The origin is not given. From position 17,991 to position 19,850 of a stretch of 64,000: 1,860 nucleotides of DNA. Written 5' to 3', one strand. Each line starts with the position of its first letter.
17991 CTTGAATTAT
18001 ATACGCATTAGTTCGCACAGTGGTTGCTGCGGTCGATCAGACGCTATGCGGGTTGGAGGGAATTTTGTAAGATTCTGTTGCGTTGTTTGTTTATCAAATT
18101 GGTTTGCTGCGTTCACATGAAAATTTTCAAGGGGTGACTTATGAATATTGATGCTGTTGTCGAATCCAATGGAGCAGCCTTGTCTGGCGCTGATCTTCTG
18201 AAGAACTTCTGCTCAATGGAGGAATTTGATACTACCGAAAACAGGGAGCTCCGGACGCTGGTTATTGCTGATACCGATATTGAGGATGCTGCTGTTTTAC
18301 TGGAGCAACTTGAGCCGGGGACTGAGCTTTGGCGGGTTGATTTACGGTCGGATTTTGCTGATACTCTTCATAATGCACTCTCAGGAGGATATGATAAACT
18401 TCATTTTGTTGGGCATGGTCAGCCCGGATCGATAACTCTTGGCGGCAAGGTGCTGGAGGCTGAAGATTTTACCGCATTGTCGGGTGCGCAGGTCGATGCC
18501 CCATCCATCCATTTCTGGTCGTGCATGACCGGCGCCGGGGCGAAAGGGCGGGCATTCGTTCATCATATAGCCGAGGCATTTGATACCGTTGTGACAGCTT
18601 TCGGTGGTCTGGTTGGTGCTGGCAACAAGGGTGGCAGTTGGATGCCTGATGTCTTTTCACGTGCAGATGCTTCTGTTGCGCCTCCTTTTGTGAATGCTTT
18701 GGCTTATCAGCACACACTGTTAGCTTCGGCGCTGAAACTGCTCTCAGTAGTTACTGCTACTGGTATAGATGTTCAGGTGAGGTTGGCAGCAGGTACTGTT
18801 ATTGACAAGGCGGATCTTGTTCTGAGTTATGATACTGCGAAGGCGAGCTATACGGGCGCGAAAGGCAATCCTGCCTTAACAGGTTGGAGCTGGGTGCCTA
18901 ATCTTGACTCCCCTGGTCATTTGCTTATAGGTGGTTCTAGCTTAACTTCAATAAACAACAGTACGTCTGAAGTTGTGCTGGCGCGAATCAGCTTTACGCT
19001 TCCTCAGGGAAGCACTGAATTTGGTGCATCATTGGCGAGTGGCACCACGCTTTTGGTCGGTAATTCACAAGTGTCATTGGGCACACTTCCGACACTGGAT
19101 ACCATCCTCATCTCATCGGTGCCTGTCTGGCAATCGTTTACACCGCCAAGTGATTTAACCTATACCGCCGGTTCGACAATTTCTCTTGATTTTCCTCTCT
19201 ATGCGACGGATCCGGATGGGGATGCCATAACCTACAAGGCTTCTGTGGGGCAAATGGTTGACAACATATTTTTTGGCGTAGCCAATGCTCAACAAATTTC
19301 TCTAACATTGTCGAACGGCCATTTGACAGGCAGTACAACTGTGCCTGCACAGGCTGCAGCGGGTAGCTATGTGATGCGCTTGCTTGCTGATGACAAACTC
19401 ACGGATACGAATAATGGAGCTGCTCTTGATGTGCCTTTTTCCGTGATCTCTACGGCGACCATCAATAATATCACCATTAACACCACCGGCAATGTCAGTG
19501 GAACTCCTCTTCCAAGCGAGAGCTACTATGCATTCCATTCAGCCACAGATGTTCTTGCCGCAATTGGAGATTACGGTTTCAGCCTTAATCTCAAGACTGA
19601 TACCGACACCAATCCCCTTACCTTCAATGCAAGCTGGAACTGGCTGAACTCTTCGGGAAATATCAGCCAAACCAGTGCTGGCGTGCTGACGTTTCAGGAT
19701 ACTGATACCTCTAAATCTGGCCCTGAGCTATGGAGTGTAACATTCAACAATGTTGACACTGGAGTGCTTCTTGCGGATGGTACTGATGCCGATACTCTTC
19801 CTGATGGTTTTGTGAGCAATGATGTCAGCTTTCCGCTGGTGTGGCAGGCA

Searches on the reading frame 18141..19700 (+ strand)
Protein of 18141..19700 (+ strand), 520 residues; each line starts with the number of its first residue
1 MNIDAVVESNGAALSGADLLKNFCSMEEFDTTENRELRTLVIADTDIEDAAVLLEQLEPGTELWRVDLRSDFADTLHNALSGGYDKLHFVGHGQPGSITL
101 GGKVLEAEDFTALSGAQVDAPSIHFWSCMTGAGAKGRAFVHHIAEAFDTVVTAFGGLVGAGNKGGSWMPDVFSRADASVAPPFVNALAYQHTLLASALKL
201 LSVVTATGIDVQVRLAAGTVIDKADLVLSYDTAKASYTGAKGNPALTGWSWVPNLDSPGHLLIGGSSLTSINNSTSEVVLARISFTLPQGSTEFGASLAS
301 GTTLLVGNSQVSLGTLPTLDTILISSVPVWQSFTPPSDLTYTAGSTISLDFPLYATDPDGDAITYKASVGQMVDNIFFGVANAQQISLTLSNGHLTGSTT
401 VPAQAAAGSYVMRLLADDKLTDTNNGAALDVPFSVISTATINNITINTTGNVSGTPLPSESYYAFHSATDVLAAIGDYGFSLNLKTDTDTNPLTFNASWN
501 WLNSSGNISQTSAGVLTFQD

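Call 7: search_protein_families(library=pfam, proteins=[window:18141-19700:+], max_evalue=10)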
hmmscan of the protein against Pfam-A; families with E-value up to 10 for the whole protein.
window:18141-19700:+ (520 aa): 3 families
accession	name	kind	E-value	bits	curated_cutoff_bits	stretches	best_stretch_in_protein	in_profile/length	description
PF14252.11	DUF4347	-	8.5e-19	68.3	24.6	1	40-168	1-138/164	Domain of unknown function (DUF4347)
PF20009.4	GEVED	-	0.019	16.2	24.4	1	381-423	18-61/78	GEVED domain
PF01364.23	Peptidase_C25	-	0.025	14.3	23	1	73-133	219-276/374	Peptidase family C25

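Call 8: search_protein_families(library=ncbifam, proteins=[window:18141-19700:+], max_evalue=1)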
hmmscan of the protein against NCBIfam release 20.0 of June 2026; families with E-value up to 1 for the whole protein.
window:18141-19700:+ (520 aa): 0 families

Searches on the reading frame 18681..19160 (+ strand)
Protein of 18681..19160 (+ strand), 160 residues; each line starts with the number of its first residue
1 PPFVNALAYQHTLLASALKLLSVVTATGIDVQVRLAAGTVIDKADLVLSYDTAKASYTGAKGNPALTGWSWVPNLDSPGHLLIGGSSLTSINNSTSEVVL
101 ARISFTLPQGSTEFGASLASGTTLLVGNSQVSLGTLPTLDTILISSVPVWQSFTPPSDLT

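Call 11: search_solved_structures(query=window:18681-19160:+, max_evalue=10, show_alignments=3)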
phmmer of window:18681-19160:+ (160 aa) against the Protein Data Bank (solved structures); distinct sequences matched with E-value up to 10: 2.
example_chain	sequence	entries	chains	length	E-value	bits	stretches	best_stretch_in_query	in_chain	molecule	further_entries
4y7l_A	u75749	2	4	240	0.38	14.1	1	67-158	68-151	Type VI secretion protein IcmF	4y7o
4y7m_C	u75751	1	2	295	0.38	14.1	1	67-158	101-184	Type VI secretion protein IcmF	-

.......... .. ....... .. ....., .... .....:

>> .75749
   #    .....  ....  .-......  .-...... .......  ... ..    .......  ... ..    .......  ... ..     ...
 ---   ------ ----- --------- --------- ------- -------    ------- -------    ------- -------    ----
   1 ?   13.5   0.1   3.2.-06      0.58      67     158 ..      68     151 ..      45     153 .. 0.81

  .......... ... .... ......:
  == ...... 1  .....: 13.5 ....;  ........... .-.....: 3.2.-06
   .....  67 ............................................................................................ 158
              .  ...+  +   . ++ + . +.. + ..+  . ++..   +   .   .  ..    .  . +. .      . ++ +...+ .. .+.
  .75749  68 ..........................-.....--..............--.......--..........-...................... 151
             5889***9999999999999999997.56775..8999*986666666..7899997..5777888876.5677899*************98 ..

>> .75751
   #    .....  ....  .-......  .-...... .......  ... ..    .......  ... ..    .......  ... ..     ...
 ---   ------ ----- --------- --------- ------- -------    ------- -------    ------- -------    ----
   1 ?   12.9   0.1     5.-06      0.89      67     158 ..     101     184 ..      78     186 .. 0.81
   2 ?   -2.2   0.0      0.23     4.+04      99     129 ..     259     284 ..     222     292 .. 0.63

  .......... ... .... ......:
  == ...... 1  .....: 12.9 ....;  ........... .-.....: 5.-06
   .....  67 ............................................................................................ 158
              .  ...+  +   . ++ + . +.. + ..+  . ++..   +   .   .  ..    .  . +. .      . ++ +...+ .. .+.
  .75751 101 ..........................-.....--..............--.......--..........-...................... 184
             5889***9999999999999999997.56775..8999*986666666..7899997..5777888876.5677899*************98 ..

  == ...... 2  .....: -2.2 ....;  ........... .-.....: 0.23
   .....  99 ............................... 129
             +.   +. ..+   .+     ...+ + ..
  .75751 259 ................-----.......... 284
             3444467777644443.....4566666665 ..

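Call 38: search_solved_structures(query=A3, max_evalue=10, show_alignments=2)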
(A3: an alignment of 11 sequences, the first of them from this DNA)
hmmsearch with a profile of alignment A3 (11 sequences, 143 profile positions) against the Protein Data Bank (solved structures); distinct sequences matched with E-value up to 10: 1.
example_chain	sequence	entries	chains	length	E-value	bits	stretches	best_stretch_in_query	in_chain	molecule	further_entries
9kz9_B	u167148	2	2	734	2.4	11.3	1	34-104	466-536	Photosystem I P700 chlorophyll a apoprotein A2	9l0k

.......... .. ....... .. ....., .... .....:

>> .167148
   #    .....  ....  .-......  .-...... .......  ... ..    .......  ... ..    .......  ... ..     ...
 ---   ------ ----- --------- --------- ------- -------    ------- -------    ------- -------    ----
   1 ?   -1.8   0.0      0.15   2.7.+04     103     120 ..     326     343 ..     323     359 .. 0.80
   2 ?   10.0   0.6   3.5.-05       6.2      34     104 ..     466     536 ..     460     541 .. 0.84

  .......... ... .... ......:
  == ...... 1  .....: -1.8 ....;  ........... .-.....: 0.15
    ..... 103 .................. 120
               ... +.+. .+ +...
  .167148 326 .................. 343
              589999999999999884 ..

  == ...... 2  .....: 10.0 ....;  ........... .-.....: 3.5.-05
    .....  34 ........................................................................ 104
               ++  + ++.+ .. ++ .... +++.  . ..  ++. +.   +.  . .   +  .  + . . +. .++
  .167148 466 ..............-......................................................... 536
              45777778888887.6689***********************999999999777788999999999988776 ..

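Call 42: find_homologous_proteins(query=A3, max_evalue=0.001)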
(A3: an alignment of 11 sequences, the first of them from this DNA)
Query A3 (11 sequences) (156 aa, profile of the alignment): 7 proteins with E <= 0.001 among 8000 candidates.
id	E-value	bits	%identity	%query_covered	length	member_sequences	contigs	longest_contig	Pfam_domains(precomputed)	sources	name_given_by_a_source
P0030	3.1e-48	181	32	40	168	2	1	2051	-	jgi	-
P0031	2.9e-35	139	28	43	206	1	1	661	-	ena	-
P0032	3.2e-28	116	32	42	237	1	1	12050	-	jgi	jgi:hypothetical protein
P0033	1.5e-25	108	30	43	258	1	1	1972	-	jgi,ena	jgi:hypothetical protein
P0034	3.0e-25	107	40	13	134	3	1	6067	-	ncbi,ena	-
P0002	2.5e-12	65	70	6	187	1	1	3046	-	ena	-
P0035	2.3e-9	55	28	12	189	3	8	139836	-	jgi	jgi:hypothetical protein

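Call 57: search_protein_families(library=pfam, alignment_id=A3, max_evalue=10)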
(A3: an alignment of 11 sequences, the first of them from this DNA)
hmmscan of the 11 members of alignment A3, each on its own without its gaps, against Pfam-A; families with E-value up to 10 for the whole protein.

A. member 1, seq(156 aa): 0 families

B. families by the number of members that match (of 11 scanned): 2 families
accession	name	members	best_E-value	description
PF10125.14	NADHdeh_related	1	0.033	NADH dehydrogenase I, subunit N related protein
PF17735.7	BslA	1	0.042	Biofilm surface layer A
